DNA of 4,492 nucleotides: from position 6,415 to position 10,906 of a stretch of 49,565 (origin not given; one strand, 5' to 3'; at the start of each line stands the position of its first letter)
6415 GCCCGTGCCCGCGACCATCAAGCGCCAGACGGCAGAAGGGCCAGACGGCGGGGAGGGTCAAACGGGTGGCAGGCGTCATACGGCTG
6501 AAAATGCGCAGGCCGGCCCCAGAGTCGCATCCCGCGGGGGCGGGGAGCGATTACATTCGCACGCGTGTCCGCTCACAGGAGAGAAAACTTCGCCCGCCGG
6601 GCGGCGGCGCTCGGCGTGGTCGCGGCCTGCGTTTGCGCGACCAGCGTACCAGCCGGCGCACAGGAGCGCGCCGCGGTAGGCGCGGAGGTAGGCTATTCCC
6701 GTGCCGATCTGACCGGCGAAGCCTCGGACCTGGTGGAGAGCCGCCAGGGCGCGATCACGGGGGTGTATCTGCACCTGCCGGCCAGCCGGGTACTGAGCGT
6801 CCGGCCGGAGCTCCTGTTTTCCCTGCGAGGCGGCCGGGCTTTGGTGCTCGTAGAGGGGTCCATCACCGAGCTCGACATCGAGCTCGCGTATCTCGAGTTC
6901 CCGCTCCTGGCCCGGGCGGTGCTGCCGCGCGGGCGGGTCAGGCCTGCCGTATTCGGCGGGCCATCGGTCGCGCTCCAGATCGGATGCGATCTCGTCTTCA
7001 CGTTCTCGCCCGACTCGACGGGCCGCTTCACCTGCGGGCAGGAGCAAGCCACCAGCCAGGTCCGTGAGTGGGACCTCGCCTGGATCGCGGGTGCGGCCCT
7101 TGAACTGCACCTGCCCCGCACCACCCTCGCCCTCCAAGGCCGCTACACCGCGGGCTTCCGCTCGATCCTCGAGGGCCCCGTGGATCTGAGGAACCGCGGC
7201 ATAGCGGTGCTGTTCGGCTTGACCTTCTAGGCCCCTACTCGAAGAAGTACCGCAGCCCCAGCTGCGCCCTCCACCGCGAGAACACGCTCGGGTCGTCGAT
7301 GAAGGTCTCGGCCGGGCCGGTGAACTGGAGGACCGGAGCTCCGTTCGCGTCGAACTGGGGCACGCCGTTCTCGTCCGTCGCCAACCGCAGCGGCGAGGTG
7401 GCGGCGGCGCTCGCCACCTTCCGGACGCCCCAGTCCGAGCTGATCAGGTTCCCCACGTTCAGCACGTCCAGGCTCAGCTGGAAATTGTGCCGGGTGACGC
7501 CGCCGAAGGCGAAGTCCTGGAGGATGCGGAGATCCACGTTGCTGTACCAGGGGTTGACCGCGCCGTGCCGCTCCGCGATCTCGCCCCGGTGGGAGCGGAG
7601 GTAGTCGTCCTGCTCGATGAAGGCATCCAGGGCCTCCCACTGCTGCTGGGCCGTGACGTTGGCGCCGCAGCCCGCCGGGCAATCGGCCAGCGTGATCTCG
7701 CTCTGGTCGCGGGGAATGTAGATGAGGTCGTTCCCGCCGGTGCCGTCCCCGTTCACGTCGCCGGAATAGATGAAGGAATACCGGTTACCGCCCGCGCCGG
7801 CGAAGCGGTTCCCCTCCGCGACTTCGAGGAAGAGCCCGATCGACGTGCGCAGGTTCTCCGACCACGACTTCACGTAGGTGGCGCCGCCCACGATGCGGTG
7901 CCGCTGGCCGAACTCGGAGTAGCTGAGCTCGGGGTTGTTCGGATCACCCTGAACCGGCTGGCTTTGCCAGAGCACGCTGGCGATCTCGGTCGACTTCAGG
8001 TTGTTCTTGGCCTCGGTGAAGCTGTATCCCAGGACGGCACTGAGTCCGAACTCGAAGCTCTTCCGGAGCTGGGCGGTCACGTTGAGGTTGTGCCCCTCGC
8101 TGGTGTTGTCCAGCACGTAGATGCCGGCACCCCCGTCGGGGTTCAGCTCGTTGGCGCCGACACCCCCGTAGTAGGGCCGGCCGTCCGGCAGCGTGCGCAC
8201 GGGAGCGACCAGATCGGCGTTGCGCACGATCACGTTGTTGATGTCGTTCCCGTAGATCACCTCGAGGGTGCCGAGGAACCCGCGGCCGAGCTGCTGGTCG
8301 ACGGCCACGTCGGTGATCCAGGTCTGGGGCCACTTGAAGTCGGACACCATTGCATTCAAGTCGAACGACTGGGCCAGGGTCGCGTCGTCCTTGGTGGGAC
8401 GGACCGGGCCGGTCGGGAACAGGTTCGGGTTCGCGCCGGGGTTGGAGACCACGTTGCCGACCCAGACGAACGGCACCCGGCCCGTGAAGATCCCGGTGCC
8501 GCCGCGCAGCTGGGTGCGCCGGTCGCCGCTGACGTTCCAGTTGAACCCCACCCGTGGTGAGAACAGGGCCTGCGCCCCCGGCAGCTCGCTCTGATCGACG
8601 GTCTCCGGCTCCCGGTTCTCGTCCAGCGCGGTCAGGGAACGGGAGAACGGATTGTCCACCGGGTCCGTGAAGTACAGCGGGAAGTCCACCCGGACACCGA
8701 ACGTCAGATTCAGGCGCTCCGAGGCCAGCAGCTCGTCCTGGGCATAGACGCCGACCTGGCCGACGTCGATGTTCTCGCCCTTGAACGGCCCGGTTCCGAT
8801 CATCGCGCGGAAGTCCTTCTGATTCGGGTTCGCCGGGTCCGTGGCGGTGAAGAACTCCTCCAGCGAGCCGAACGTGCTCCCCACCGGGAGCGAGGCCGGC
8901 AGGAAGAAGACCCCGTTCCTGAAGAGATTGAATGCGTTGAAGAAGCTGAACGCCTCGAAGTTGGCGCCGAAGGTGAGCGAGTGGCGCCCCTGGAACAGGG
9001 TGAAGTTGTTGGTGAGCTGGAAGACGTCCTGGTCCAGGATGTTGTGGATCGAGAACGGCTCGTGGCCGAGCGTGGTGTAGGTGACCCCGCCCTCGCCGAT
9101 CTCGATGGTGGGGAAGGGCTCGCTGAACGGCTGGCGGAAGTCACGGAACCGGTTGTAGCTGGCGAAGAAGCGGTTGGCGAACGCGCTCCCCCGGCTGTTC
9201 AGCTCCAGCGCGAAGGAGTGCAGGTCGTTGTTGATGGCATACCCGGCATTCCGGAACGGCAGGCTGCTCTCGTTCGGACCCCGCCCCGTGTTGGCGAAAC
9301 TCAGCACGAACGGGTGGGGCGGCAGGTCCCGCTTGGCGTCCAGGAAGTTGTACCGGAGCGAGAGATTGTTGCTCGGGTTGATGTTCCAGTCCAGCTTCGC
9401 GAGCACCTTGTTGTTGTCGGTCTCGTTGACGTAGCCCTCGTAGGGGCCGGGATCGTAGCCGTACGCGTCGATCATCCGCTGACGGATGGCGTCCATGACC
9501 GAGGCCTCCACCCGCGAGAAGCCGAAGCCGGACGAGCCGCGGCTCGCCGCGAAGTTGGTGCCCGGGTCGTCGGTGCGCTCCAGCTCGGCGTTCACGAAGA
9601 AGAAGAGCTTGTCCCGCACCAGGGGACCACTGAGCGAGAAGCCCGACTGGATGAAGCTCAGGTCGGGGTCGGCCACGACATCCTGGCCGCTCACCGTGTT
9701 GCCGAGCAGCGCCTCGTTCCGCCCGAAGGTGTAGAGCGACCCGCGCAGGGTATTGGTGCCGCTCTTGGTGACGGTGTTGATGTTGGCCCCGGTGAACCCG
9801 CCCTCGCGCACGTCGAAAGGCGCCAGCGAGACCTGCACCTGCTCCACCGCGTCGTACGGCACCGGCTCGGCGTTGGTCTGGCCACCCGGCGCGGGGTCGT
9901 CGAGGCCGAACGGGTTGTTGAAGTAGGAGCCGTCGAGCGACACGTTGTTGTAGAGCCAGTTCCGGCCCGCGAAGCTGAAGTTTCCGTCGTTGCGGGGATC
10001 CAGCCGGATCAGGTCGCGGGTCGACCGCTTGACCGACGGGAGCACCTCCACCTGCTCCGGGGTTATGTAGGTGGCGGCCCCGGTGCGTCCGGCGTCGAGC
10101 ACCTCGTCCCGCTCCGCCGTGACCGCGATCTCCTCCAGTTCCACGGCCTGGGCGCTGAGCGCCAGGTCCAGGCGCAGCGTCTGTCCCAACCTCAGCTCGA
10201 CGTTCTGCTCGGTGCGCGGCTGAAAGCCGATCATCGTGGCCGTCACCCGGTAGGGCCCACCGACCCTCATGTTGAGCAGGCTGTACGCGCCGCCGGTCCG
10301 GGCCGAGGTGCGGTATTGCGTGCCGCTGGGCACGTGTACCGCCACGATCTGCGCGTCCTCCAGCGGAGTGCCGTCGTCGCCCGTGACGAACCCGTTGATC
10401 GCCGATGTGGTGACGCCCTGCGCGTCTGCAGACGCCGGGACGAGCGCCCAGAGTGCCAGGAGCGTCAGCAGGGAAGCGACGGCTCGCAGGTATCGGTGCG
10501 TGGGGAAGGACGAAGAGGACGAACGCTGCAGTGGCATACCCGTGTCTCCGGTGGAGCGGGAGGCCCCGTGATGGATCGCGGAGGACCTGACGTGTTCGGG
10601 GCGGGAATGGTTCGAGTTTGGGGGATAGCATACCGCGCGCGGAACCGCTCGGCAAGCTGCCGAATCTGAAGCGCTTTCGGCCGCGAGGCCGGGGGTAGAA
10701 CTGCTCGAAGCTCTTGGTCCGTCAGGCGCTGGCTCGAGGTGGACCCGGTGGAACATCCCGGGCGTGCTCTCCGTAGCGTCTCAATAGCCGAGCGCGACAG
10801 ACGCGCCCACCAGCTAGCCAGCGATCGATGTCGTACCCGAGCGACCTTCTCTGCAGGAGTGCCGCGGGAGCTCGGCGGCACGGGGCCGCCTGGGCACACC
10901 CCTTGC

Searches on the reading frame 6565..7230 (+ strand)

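Call 47: search_protein_families(library=pfam, proteins=[window:6565-7230:+], max_evalue=0.001)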
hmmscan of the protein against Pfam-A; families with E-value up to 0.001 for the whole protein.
window:6565-7230:+ (221 aa): 2 families
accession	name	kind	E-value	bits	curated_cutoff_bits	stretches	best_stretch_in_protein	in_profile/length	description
PF13568.12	OMP_b-brl_2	-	2e-14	54.5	27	1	32-202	2-174/175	Outer membrane protein beta-barrel domain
PF13505.12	OMP_b-brl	-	7.2e-05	23.5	28.7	1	19-221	2-175/175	Outer membrane protein beta-barrel domain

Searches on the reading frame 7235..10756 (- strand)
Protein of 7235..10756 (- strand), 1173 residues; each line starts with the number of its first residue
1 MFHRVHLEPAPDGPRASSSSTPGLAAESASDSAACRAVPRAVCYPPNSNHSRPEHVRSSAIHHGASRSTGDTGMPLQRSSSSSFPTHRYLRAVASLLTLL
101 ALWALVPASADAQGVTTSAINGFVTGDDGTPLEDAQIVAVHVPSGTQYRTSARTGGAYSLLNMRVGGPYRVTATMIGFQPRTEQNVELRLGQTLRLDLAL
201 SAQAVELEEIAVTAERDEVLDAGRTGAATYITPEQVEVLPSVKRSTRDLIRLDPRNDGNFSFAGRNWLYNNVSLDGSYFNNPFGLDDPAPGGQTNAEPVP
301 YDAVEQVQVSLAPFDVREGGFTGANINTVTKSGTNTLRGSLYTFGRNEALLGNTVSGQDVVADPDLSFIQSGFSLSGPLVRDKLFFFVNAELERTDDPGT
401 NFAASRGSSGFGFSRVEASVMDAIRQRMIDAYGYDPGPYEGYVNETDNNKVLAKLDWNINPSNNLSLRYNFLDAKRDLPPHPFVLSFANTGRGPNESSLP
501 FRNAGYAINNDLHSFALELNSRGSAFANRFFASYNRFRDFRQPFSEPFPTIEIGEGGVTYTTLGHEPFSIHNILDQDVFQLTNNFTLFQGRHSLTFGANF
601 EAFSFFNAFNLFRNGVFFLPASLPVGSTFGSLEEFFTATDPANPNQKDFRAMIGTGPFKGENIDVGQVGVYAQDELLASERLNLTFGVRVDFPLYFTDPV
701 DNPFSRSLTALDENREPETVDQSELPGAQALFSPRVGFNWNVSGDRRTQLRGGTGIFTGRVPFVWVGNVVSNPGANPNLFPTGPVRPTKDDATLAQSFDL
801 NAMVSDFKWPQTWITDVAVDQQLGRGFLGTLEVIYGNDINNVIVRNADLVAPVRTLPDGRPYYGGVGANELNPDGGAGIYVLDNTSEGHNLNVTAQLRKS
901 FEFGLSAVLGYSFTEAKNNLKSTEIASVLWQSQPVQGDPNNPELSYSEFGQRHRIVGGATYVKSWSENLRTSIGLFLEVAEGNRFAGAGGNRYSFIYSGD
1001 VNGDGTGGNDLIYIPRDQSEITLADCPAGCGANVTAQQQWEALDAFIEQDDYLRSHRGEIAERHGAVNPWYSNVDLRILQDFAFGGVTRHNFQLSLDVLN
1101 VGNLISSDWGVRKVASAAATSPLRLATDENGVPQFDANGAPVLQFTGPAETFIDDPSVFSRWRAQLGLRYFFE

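Call 40: search_protein_families(library=pfam, proteins=[window:7235-10756:-], max_evalue=0.001)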
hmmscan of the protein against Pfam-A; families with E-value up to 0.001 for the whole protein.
window:7235-10756:- (1173 aa): 3 families
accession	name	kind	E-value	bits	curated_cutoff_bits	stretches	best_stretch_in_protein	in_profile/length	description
PF25183.1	OMP_b-brl_4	-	5.2e-50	171.1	30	1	329-1104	1-808/838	Outer membrane beta barrel domain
PF13620.12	CarboxypepD_reg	-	2.5e-17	63.4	32.3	1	120-200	2-81/82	Carboxypeptidase regulatory-like domain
PF13715.12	CarbopepD_reg_2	-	5.8e-05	23.5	32.2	1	121-212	2-88/88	CarboxypepD_reg-like domain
